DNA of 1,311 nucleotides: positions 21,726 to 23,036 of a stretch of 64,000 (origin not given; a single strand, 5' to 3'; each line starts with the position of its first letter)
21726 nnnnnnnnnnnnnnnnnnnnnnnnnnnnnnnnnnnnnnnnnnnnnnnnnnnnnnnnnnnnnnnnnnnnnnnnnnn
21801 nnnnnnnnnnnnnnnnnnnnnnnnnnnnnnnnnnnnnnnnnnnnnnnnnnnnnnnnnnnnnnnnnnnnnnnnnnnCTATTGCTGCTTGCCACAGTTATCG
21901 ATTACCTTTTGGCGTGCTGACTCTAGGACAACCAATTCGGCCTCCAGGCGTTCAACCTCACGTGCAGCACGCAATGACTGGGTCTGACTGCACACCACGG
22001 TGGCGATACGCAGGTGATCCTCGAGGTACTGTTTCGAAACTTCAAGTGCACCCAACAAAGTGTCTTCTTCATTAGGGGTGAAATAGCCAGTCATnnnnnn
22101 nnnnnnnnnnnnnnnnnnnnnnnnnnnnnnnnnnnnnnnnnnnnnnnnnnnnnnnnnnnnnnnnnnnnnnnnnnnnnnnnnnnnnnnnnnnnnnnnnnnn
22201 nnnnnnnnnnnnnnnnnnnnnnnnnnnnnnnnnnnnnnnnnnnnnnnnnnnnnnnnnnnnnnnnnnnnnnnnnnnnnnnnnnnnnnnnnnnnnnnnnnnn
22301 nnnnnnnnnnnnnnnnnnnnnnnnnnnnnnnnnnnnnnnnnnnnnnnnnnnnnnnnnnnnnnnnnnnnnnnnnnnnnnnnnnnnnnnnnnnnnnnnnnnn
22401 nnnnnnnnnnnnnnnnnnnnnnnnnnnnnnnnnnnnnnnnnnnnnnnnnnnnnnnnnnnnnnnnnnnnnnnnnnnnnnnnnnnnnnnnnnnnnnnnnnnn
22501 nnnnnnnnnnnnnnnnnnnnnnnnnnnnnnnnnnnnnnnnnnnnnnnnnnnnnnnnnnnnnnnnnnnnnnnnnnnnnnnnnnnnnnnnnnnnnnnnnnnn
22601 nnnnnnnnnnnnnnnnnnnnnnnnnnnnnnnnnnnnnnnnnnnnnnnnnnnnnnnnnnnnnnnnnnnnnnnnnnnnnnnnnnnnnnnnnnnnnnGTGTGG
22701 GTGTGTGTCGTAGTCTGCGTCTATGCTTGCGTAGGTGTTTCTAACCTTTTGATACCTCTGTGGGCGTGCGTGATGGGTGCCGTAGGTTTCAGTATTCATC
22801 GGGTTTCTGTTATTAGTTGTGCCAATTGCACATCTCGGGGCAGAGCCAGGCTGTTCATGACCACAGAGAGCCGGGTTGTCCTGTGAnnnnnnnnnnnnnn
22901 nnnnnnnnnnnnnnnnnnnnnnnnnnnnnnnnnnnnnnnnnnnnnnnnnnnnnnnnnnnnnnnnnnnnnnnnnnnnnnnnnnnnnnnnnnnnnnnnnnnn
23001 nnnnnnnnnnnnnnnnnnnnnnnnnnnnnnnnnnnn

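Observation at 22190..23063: ~870-bp non-coding block with two sets of tandem direct repeats and a GT-rich tract: candidate replication origin or iteron region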

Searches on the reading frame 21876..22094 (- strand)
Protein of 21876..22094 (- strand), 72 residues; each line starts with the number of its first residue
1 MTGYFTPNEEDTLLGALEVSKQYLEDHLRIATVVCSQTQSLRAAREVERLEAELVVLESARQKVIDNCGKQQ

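Call 25: find_encoding_contigs(protein=window:21876-22094:-, flank=6000, max_places=10)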
Protein window:21876-22094:- (72 aa): 24 contigs read that carry it; 10 places shown.
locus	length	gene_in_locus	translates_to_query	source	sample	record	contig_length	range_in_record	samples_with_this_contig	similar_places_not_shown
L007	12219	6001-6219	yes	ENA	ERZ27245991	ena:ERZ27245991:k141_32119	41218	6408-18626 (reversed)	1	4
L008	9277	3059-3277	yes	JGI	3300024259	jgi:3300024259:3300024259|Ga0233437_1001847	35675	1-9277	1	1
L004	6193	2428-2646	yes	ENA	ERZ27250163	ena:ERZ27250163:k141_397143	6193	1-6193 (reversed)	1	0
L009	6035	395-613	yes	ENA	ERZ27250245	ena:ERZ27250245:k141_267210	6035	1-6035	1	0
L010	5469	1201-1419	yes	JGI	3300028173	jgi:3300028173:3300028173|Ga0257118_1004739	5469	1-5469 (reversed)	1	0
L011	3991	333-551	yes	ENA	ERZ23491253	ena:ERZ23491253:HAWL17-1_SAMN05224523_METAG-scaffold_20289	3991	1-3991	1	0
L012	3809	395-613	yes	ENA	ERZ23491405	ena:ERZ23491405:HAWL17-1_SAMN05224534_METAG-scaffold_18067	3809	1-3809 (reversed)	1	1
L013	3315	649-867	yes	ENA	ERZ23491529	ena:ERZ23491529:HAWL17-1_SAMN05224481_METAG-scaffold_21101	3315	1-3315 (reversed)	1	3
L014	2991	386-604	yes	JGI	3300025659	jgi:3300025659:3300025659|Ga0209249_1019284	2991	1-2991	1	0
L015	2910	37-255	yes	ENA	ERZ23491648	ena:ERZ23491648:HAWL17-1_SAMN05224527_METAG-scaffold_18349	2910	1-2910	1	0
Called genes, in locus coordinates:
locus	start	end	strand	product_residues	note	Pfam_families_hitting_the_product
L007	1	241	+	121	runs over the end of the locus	-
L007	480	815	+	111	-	-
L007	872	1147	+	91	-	-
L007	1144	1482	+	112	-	-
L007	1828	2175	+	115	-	-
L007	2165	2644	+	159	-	-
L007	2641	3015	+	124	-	-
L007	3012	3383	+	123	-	-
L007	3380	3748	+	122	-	-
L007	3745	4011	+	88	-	-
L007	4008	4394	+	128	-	-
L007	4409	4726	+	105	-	-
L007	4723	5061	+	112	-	-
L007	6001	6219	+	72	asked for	-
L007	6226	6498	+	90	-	-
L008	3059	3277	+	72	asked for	-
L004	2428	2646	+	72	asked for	-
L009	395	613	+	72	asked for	-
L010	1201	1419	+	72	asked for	-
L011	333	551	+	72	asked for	-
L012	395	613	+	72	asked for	-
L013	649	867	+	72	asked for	-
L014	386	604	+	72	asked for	-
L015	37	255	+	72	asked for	-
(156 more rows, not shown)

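Call 49: find_homologous_proteins(query=window:21876-22094:-, max_evalue=0.01)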
Query window:21876-22094:- (72 aa): 1 proteins with E <= 0.01 among 3 candidates.
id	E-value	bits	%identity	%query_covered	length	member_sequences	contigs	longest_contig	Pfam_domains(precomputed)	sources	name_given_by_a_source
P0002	3.2e-38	145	100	100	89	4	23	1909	-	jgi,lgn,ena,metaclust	metaclust:\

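Call 59: search_protein_families(library=phrogs, proteins=[window:21876-22094:-], max_evalue=0.01)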
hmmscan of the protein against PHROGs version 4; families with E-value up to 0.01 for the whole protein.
window:21876-22094:- (72 aa): 0 families

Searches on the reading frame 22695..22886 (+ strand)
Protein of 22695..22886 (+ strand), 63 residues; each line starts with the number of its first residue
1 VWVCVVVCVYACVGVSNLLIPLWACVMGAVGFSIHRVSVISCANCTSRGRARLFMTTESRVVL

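Call 26: find_encoding_contigs(protein=window:22695-22886:+, flank=3000, max_places=10)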
Protein window:22695-22886:+ (63 aa): no gene with exactly this product is on record in the collection.

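Call 59: search_protein_families(library=phrogs, proteins=[window:22695-22886:+], max_evalue=0.01)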
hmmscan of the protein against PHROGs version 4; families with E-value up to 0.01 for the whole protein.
window:22695-22886:+ (63 aa): 0 families
